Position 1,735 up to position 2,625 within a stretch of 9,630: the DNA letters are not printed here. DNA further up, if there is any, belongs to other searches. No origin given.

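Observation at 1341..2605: Putative Hin-type invertible segment carrying its own invertase and a lipoprotein gene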

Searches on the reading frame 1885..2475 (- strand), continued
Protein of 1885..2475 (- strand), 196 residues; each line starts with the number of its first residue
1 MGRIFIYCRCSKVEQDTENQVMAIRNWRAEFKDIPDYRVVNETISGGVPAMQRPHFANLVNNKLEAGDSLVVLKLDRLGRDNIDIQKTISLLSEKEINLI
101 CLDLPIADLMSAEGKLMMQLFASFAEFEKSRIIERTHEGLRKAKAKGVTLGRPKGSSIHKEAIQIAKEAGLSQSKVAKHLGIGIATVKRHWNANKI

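Call 19: find_encoding_contigs(protein=P0001, flank=5000, max_places=10)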
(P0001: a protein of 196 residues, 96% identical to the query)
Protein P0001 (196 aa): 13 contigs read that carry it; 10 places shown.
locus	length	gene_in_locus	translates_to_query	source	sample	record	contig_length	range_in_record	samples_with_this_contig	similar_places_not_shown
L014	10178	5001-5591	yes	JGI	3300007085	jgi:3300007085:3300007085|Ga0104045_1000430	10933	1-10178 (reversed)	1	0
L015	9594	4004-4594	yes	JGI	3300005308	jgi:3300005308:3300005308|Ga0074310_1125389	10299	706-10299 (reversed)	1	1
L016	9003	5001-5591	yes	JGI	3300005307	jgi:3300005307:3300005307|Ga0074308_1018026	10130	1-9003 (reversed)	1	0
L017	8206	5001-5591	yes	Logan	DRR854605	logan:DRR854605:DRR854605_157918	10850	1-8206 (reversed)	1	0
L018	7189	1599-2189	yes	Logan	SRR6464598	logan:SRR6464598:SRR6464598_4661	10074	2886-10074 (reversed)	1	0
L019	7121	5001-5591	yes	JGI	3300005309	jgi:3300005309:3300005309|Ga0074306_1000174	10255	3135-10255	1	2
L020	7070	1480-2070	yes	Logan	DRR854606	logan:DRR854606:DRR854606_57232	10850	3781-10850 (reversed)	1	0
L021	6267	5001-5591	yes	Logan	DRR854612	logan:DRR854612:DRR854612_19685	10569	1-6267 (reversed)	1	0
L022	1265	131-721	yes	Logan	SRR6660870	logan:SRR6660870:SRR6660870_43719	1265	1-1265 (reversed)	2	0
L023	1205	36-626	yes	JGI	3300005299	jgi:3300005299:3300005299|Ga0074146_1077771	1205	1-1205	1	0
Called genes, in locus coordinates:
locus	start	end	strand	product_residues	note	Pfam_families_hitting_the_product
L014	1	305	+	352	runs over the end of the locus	?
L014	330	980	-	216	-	PF09564:RE_NgoBV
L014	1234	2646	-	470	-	-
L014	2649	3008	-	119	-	PF21983:NikA-like (weak), PF05713:MobC (weak)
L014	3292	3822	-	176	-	-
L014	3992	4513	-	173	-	-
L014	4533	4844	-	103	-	-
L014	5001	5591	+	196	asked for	PF00239:Resolvase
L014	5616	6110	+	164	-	-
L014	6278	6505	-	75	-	-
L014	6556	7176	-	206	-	PF01656:CbiA (weak), PF13614:AAA_31 (faint)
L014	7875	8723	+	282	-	PF03090:Replicase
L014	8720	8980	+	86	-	-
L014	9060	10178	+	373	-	?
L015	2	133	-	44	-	?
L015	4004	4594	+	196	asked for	PF00239:Resolvase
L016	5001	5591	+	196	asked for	PF00239:Resolvase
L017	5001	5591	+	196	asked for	PF00239:Resolvase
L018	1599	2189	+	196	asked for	PF00239:Resolvase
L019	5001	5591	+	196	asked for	PF00239:Resolvase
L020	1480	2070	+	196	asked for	PF00239:Resolvase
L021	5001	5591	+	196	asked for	PF00239:Resolvase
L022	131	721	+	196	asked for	PF00239:Resolvase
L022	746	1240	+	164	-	-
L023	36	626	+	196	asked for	PF00239:Resolvase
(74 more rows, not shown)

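Call 20: find_encoding_contigs(protein=P0002, flank=5000, max_places=10)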
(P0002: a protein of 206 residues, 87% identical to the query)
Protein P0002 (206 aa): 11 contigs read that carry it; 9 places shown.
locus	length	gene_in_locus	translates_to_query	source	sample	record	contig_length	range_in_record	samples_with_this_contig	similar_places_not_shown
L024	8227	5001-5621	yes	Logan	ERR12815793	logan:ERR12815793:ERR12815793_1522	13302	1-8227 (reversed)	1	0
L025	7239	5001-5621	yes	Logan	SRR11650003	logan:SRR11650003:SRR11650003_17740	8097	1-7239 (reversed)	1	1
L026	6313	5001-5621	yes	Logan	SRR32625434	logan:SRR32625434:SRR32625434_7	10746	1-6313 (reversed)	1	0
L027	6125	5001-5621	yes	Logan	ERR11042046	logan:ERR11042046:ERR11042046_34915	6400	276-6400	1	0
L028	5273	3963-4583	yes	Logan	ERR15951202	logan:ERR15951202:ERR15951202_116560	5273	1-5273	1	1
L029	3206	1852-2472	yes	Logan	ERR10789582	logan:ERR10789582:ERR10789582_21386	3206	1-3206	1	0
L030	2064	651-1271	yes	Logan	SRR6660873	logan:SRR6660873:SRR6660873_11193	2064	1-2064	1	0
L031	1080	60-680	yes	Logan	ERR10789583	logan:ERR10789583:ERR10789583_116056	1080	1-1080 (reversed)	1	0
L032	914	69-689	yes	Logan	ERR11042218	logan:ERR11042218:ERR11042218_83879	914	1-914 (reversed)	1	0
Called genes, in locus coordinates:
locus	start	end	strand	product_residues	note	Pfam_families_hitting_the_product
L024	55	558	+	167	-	-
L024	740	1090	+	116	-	PF00583:Acetyltransf_1, PF13673:Acetyltransf_10 (weak), PF13508:Acetyltransf_7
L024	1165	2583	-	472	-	-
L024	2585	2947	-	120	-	PF05713:MobC (weak)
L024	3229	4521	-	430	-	-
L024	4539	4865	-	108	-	-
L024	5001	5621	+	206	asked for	PF00239:Resolvase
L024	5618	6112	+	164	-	-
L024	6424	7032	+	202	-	-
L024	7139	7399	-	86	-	-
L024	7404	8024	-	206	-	PF01656:CbiA (weak), PF13614:AAA_31 (faint)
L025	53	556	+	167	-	-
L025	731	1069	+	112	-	PF00583:Acetyltransf_1, PF13673:Acetyltransf_10 (weak), PF13508:Acetyltransf_7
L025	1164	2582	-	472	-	-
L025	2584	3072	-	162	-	PF05713:MobC (weak)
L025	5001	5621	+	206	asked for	PF00239:Resolvase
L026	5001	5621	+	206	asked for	PF00239:Resolvase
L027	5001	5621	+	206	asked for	PF00239:Resolvase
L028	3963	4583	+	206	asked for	PF00239:Resolvase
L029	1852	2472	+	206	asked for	PF00239:Resolvase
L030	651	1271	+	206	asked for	PF00239:Resolvase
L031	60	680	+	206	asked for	PF00239:Resolvase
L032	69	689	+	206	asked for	PF00239:Resolvase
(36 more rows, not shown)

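Call 23: find_encoding_contigs(protein=P0007, flank=4000, max_places=6)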
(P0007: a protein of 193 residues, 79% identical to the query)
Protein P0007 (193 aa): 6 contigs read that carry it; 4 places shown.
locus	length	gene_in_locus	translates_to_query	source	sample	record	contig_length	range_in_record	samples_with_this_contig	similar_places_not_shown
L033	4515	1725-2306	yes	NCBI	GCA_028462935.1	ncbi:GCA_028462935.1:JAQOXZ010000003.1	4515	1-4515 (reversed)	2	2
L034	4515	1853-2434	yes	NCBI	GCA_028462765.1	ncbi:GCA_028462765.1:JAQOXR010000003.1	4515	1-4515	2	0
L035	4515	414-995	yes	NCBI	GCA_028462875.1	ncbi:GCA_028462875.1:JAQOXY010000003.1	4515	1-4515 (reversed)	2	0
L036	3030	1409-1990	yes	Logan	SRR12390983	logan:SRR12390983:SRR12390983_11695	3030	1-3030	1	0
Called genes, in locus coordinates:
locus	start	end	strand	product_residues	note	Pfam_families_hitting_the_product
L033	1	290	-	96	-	PF08238:Sel1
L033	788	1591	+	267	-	PF27701:UCP007319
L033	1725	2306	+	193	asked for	PF00239:Resolvase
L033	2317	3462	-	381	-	-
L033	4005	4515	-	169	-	?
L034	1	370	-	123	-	?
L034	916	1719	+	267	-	PF27701:UCP007319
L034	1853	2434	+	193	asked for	PF00239:Resolvase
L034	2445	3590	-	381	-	-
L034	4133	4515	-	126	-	?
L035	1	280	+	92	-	PF27701:UCP007319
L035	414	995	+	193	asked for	PF00239:Resolvase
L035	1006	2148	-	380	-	-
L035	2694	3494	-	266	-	-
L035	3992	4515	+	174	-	PF27701:UCP007319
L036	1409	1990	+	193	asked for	PF00239:Resolvase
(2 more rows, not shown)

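Call 24: find_encoding_contigs(protein=P0031, flank=4000, max_places=8)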
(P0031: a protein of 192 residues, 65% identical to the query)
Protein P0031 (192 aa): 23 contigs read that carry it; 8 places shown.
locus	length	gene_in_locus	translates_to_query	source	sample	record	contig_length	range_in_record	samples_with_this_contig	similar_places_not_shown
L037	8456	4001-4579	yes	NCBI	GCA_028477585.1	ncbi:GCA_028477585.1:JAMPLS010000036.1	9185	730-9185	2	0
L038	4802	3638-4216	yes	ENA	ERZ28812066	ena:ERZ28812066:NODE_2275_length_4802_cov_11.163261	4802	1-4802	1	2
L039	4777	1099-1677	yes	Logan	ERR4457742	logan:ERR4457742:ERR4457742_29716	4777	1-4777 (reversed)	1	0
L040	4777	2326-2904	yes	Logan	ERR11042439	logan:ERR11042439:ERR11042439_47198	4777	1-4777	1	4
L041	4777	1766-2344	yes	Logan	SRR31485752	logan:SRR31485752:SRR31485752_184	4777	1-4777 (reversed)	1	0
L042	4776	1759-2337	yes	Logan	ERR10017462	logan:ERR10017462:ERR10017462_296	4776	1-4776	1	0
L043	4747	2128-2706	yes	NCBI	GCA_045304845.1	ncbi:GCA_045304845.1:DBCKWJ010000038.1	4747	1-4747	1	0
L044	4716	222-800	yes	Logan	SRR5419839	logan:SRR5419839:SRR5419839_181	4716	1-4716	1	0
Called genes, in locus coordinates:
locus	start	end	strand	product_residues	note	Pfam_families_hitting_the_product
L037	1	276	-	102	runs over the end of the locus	PF05016:ParE_toxin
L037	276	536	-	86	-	PF02604:PhdYeFM_antitox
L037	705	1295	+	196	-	PF00239:Resolvase, PF02796:HTH_7 (weak)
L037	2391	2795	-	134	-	-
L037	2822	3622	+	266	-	-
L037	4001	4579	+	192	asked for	PF00239:Resolvase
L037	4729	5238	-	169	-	PF27200:YjaZ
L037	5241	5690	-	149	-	PF21984:DnaD_N, PF13730:HTH_36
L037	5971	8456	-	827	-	PF01526:DDE_Tnp_Tn3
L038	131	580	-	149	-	PF21984:DnaD_N, PF13730:HTH_36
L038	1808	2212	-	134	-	-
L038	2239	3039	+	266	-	-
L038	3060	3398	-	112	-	-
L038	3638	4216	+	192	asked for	PF00239:Resolvase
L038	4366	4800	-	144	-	?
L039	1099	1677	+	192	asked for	PF00239:Resolvase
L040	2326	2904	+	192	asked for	PF00239:Resolvase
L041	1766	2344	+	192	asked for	PF00239:Resolvase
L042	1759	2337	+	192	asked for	PF00239:Resolvase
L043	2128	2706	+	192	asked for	PF00239:Resolvase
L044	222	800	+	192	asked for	PF00239:Resolvase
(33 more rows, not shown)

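Call 25: find_encoding_contigs(protein=P0046, flank=4000, max_places=8)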
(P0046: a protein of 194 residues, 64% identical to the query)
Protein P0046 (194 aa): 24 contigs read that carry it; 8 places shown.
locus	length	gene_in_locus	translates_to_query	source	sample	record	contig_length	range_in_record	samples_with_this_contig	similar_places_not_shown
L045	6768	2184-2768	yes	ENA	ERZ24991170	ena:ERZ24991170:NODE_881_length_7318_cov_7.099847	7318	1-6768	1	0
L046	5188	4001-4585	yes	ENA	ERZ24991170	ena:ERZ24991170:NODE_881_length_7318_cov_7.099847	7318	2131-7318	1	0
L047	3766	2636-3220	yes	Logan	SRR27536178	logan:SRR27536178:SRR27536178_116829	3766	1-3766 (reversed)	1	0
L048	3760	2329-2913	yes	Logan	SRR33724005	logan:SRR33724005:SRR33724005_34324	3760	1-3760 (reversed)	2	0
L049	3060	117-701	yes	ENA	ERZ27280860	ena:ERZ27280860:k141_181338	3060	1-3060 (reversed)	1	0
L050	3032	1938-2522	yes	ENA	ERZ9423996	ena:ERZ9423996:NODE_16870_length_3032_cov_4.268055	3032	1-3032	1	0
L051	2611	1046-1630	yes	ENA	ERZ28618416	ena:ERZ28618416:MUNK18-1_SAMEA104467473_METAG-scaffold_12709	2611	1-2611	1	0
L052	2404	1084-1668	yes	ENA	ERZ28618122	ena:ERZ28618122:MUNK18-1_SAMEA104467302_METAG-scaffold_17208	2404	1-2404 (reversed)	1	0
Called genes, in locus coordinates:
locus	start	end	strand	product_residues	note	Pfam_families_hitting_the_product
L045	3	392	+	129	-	?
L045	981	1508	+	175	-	-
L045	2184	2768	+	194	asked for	PF00239:Resolvase, PF02796:HTH_7 (faint)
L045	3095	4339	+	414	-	-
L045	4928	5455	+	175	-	-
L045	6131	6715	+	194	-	PF00239:Resolvase, PF02796:HTH_7 (faint)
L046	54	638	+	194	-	PF00239:Resolvase, PF02796:HTH_7 (faint)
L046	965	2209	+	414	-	-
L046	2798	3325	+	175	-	-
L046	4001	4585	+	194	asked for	PF00239:Resolvase, PF02796:HTH_7 (faint)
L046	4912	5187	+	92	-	?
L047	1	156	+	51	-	?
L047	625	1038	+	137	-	-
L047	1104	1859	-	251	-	PF13505:OMP_b-brl, PF02462:Opacity (weak)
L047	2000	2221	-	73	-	-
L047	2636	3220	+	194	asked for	PF00239:Resolvase, PF02796:HTH_7 (faint)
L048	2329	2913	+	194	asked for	PF00239:Resolvase, PF02796:HTH_7 (faint)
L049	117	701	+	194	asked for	PF00239:Resolvase, PF02796:HTH_7 (faint)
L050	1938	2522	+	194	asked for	PF00239:Resolvase, PF02796:HTH_7 (faint)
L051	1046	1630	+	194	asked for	PF00239:Resolvase, PF02796:HTH_7 (faint)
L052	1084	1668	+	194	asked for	PF00239:Resolvase, PF02796:HTH_7 (faint)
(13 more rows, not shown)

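Call 28: find_related_loci(query=window:1885-2475:-, collection=genome_contigs, flank=4000)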
Query window:1885-2475:- (196 aa) in genome_contigs; peptide patterns used: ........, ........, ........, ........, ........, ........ (x = any residue, [..] = any of these).
301 stretches matched a pattern; 4 encode a relative of the query (tblastn E <= 1e-3); 4 distinct loci.
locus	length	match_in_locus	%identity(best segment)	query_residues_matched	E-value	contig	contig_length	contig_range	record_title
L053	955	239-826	99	1-196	8e-147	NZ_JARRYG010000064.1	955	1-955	Providencia huashanensis strain CRE-3FA-0001 NODE_64_length_955_cov_941.323462, whole genome shotgun sequence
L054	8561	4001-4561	60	2-192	2e-77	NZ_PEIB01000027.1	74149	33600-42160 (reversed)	Veronia nyctiphanis strain CAIM 600 CAIM600T_27, whole genome shotgun sequence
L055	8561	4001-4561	60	2-192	2e-77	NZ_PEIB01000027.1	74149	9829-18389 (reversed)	Veronia nyctiphanis strain CAIM 600 CAIM600T_27, whole genome shotgun sequence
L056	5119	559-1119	61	2-192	5e-74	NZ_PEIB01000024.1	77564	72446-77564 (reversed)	Veronia nyctiphanis strain CAIM 600 CAIM600T_24, whole genome shotgun sequence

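Call 44: search_protein_families(library=padloc, proteins=[window:1885-2475:-], max_evalue=0.1)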
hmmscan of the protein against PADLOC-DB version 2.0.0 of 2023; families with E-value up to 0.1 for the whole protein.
window:1885-2475:- (196 aa): 1 family
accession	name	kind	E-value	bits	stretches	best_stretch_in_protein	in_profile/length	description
PDLC01848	CARF3--CARF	-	0.024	12.3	0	159-191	136-170/197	-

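Call 45: search_protein_families(library=phrogs, proteins=[window:1885-2475:-], max_evalue=0.01)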
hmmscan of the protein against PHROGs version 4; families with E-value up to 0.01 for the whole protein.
window:1885-2475:- (196 aa): 6 families
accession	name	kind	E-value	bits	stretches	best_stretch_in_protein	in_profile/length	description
phrog_125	-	DNA, RNA and nucleotide metabolism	8.7e-51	173.9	1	1-195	19-204/254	DNA invertase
phrog_95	-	integration and excision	1.3e-23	84.4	1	3-149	89-239/651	integrase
phrog_6620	-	integration and excision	0.00072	20.2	0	4-100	58-153/201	transposase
phrog_664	-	DNA, RNA and nucleotide metabolism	0.0024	18.8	1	143-193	72-123/210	DNA binding protein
phrog_686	-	DNA, RNA and nucleotide metabolism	0.0055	18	0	161-194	39-72/76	HTH DNA binding protein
phrog_3855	-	DNA, RNA and nucleotide metabolism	0.0085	17.5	0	136-193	48-102/115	HTH DNA binding protein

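Call 48: list_cluster_members(proteins=[window:1885-2475:-, P0002])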
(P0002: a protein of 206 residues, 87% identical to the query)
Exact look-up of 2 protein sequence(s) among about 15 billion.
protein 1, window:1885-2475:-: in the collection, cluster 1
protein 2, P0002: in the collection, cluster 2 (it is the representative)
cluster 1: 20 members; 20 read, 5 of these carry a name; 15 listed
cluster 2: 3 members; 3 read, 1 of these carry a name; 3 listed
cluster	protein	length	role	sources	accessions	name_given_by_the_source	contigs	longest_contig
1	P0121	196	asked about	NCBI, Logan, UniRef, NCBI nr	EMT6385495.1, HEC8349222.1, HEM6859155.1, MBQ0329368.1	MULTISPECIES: recombinase family protein [Providencia] | Recombinase family protein n=1 Tax=Providencia rettgeri TaxID=587 RepID=A0AAE2ZIR1_PRORE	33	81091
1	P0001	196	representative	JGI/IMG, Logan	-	-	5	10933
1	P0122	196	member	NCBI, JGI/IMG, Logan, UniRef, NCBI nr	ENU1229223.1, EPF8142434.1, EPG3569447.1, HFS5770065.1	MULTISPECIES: recombinase family protein [Bacteria] | Resolvase n=4 Tax=Gammaproteobacteria TaxID=1236 RepID=L7SVF5_CITFR | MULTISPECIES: recombinase family protein [Gammaproteobacteria]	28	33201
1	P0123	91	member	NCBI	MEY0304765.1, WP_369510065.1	recombinase family protein, partial [Providencia manganoxydans]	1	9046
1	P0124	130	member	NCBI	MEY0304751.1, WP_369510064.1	recombinase family protein, partial [Providencia manganoxydans]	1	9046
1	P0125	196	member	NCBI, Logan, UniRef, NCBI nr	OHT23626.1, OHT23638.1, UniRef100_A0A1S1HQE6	resolvase [Providencia stuartii] | Resolvase n=3 Tax=Providencia TaxID=586 RepID=A0A1S1HQE6_PROST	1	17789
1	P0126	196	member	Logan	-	-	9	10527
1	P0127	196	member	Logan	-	-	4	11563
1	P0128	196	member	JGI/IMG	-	-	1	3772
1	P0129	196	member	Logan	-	-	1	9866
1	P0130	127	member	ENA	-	-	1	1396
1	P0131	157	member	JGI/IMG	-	-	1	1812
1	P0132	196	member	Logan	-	-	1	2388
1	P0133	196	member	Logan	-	-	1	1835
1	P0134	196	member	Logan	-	-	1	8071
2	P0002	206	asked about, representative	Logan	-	-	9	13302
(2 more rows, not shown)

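Call 49: find_encoding_contigs(protein=P0122, flank=3000, max_places=10)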
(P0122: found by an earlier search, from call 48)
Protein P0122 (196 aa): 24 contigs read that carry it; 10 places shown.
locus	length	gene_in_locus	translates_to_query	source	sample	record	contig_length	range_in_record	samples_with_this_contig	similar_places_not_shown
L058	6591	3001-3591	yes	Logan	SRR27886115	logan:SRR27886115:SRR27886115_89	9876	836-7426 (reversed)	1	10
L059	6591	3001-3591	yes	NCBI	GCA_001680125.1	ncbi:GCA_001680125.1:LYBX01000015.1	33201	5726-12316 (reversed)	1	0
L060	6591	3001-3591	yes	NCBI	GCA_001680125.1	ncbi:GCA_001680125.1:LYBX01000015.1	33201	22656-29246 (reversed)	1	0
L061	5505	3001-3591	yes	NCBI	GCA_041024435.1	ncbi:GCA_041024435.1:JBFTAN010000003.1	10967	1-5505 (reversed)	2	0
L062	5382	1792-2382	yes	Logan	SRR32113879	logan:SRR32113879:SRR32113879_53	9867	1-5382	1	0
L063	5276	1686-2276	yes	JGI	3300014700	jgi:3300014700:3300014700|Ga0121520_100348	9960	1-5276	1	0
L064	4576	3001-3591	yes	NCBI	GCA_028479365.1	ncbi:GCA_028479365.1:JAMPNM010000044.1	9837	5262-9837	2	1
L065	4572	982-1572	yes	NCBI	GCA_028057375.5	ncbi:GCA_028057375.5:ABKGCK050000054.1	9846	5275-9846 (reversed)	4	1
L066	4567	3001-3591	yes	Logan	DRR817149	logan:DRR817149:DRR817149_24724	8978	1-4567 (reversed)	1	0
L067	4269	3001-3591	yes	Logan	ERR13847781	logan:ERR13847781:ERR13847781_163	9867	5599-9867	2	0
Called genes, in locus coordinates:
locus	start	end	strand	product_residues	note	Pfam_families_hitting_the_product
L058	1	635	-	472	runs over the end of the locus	-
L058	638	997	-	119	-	PF21983:NikA-like (weak), PF05713:MobC (weak)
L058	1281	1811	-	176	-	-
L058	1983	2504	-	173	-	-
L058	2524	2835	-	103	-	-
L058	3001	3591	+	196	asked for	PF00239:Resolvase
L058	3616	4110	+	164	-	-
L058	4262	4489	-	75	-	-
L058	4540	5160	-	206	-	PF01656:CbiA (weak), PF13614:AAA_31 (faint)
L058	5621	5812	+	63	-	PF17375:DUF5397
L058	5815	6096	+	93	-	-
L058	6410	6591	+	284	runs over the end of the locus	PF03090:Replicase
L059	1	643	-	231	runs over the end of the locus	-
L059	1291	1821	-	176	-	-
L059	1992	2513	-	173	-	-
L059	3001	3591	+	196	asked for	PF00239:Resolvase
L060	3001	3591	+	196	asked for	PF00239:Resolvase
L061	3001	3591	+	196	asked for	PF00239:Resolvase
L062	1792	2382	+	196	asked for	PF00239:Resolvase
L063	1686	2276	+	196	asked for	PF00239:Resolvase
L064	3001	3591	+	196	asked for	PF00239:Resolvase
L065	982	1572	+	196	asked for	PF00239:Resolvase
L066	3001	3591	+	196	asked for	PF00239:Resolvase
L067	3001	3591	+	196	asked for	PF00239:Resolvase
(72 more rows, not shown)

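Call 50: find_encoding_contigs(protein=P0126, flank=3000, max_places=10)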
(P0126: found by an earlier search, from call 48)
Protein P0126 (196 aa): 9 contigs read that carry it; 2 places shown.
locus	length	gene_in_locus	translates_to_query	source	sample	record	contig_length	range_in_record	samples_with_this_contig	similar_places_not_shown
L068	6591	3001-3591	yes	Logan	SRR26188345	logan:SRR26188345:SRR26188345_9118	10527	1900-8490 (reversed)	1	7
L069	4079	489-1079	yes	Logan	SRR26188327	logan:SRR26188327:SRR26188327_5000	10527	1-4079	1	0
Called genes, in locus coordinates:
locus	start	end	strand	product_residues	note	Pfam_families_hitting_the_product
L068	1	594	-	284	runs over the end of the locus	PF03090:Replicase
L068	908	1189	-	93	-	-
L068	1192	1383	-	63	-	PF17375:DUF5397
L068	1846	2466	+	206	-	PF01656:CbiA (weak), PF13614:AAA_31 (faint)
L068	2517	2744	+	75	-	-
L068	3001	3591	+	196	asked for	PF00239:Resolvase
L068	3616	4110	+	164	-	-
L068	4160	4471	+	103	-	-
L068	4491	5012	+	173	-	-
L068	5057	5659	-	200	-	-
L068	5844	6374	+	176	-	-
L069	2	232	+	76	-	?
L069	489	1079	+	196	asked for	PF00239:Resolvase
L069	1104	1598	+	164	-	-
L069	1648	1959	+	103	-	-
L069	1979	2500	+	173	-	-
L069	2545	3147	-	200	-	-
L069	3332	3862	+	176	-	-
